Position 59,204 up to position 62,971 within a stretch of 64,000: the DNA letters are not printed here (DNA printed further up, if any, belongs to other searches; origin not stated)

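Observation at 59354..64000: Tat-exported NarG/NxrA-like enzyme with non-canonical FS0 ligand set (C-x3-D-x3-C) and an unknown ORF wedged between alpha and beta subunits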

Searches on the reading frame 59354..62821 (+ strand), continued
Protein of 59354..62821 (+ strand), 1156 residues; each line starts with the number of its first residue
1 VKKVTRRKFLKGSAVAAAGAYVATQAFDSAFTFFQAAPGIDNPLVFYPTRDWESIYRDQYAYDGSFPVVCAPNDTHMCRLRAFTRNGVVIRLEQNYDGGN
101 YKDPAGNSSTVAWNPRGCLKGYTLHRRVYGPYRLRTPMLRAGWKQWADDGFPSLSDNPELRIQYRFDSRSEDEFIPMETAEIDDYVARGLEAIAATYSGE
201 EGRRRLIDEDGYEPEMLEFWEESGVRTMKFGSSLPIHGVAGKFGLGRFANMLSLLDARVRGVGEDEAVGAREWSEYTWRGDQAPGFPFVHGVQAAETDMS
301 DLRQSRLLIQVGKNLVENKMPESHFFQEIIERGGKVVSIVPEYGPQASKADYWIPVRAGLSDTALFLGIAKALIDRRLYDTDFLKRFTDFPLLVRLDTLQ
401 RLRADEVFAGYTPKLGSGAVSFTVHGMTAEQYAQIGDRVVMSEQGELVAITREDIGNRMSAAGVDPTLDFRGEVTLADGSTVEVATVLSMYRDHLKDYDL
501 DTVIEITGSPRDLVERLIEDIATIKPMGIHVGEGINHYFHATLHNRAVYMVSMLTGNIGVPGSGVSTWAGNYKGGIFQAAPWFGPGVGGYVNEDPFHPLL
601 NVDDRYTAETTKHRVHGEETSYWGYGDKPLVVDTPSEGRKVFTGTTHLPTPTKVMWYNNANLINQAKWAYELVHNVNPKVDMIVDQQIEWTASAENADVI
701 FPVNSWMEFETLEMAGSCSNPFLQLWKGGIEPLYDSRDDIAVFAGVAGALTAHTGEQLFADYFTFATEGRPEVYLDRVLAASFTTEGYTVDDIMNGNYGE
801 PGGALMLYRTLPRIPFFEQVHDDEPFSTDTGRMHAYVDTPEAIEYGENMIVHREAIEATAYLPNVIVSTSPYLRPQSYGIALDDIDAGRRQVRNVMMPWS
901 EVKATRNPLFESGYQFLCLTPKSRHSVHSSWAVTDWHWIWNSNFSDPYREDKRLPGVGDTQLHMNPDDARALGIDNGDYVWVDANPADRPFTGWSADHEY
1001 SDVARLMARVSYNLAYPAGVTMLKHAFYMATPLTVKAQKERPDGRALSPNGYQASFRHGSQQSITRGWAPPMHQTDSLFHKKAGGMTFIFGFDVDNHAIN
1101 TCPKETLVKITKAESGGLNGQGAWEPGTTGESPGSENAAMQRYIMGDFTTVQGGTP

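Call 9: find_homologous_proteins(query=window:59354-62821:+)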
Query window:59354-62821:+ (1156 aa): 2429 proteins with E <= 0.001 among 8000 candidates; the best 120 are listed.
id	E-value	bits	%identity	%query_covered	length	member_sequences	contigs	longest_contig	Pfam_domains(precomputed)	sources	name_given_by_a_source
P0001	0.0e+0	2572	93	100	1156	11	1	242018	PF00384.28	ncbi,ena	-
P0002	0.0e+0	2372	86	100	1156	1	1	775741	PF00384.28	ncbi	ncbi:MAG: molybdopterin-dependent oxidoreductase [Acidimicrobiia bacterium]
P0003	0.0e+0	2281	82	100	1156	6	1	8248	PF00384.28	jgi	jgi:nitrate reductase alpha subunit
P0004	0.0e+0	2255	81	100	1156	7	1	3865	PF00384.28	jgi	jgi:nitrate reductase alpha subunit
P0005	0.0e+0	2243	80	100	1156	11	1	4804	PF00384.28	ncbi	-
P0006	0.0e+0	2134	78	100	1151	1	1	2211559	PF00384.28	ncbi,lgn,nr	ncbi:MAG: molybdopterin-dependent oxidoreductase [Acidimicrobiia bacterium]|nr:MAG: molybdopterin-de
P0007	0.0e+0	2092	76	100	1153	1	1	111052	PF00384.28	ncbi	-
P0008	0.0e+0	2085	75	100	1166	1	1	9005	PF00384.28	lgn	-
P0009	0.0e+0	2085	74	100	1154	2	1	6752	PF00384.28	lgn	-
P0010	0.0e+0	2082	74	100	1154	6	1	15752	PF00384.28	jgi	jgi:nitrate reductase / nitrite oxidoreductase, alpha subunit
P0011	0.0e+0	2081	75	100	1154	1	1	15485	PF00384.28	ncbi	ncbi:MAG: molybdopterin-dependent oxidoreductase [Acidimicrobiia bacterium]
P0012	0.0e+0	2079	74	100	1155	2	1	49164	PF00384.28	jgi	-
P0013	0.0e+0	2078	74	100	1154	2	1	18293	PF00384.28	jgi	jgi:nitrate reductase alpha subunit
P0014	0.0e+0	2078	75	100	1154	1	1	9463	PF00384.28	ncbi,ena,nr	ncbi:MAG: molybdopterin-dependent oxidoreductase [Nitriliruptorales bacterium]|nr:molybdopterin-depe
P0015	0.0e+0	2077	75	100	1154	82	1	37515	PF00384.28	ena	-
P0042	0.0e+0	2054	73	100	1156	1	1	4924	PF00384.28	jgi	jgi:nitrate reductase alpha subunit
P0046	0.0e+0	2051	74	100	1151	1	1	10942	PF00384.28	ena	-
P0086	0.0e+0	1952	71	100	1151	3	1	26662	PF00384.28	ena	-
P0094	0.0e+0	1923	70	100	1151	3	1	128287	PF00384.28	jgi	jgi:nitrate reductase / nitrite oxidoreductase, alpha subunit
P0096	0.0e+0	1913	69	100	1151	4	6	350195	PF00384.28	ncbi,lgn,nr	ncbi:nitrate oxidoreductase subunit alpha [bacterium]|nr:MAG: nitrate oxidoreductase subunit alpha [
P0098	0.0e+0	1912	69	100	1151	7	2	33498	PF00384.28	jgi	jgi:nitrate reductase alpha subunit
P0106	0.0e+0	1889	69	99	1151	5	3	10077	PF00384.28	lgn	-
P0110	0.0e+0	1871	69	99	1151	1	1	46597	PF00384.28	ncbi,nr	ncbi:MAG: molybdopterin-dependent oxidoreductase [Acidimicrobiia bacterium]|nr:molybdopterin-depende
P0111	0.0e+0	1868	68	99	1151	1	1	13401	PF00384.28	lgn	-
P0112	0.0e+0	1855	67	99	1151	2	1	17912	PF00384.28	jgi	-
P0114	0.0e+0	1765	64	100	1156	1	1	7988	PF00384.28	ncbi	-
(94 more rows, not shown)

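Call 20: find_related_loci(query=A2, collection=genome_contigs, flank=8000)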
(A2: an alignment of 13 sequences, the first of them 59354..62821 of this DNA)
Query A2 (1156 aa) in genome_contigs; peptide patterns used: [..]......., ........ (x = any residue, [..] = any of these).
508 stretches matched a pattern; 478 encode a relative of the query (tblastn E <= 1e-3); the best 80 are kept; 80 distinct loci.
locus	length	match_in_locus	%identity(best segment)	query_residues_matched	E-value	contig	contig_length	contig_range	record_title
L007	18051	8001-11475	88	1-1154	0e+0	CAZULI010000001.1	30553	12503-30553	MAG TPA_asm: uncultured Acidimicrobiaceae bacterium isolate binchicken_co235_327 genome assembly, contig: NODE_3574_leng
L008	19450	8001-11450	76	1-1153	0e+0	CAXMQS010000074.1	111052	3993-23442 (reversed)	MAG: uncultured Acidimicrobiia bacterium isolate 10C-St20-MC-01_bin.7.orig genome assembly, contig: k141_3049575, whole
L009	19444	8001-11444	75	4-1153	0e+0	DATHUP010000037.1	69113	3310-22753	MAG TPA_asm: Acidimicrobiia bacterium isolate SMAG_U16110 k141_661481, whole genome shotgun sequence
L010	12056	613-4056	74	1-1153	0e+0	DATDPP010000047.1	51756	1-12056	MAG TPA_asm: Acidimicrobiia bacterium isolate SMAG_U7924 k141_1149059, whole genome shotgun sequence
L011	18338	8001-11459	74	1-1155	0e+0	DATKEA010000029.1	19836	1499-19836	MAG TPA_asm: Acidimicrobiia bacterium isolate SMAG_U14487 k141_2371036, whole genome shotgun sequence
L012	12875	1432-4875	75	4-1152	0e+0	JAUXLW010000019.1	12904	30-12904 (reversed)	MAG: Acidimicrobiia bacterium isolate CSMAG_3144 CSMAG_3144_k141_1882652_length_12904_cov_12.0000, whole genome shotgun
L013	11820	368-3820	75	1-1153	0e+0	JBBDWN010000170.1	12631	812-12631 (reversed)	MAG: Acidimicrobiia bacterium isolate LejiaD_65_18 Lejia_D_7770_length_12631_cov_10, whole genome shotgun sequence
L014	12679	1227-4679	74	1-1153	0e+0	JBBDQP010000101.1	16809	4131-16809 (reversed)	MAG: Acidimicrobiia bacterium isolate LejiaC_65_80 Lejia_C_7944_length_16809_cov_46, whole genome shotgun sequence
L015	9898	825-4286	74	1-1155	0e+0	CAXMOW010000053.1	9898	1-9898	MAG: uncultured Acidimicrobiia bacterium isolate 07C-BC-St03_bin.6.strict genome assembly, contig: NODE_53_length_9898_c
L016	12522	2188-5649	74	1-1155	0e+0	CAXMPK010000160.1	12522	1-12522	MAG: uncultured Acidimicrobiia bacterium isolate 07C-BC-St04_bin.15.orig genome assembly, contig: k141_2257750, whole ge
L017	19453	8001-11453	74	1-1153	0e+0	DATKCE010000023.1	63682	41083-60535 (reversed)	MAG TPA_asm: Acidimicrobiia bacterium isolate SMAG_U14438 k141_2966054, whole genome shotgun sequence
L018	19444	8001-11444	75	1-1153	0e+0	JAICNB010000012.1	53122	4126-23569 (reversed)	MAG: Acidimicrobiia bacterium isolate OF_bin.16 k141_1202698_length_53122_cov_12.0000, whole genome shotgun sequence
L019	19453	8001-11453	74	1-1153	0e+0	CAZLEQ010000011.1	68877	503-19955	MAG TPA_asm: uncultured Acidimicrobiaceae bacterium isolate SRP217488_co1_183 genome assembly, contig: NODE_95_length_68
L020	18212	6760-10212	73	1-1153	0e+0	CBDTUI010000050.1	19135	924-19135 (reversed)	MAG TPA_asm: uncultured Acidimicrobiia bacterium isolate SRR7614695_metabat2_100 genome assembly, contig: ERZ23877680.19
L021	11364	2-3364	75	35-1155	0e+0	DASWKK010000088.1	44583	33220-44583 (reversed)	MAG TPA_asm: Acidimicrobiia bacterium isolate SMAG_U2920 k141_3395504, whole genome shotgun sequence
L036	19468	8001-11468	82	1-1156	0e+0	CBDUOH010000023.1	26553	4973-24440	MAG TPA_asm: uncultured Acidimicrobiia bacterium isolate SRR22808131_binner123_Refined_53 genome assembly, contig: ERZ25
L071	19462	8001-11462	74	1-1156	0e+0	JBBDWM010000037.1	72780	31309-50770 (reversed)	MAG: Acidimicrobiia bacterium isolate LejiaD_63_54 Lejia_D_694_length_72780_cov_33, whole genome shotgun sequence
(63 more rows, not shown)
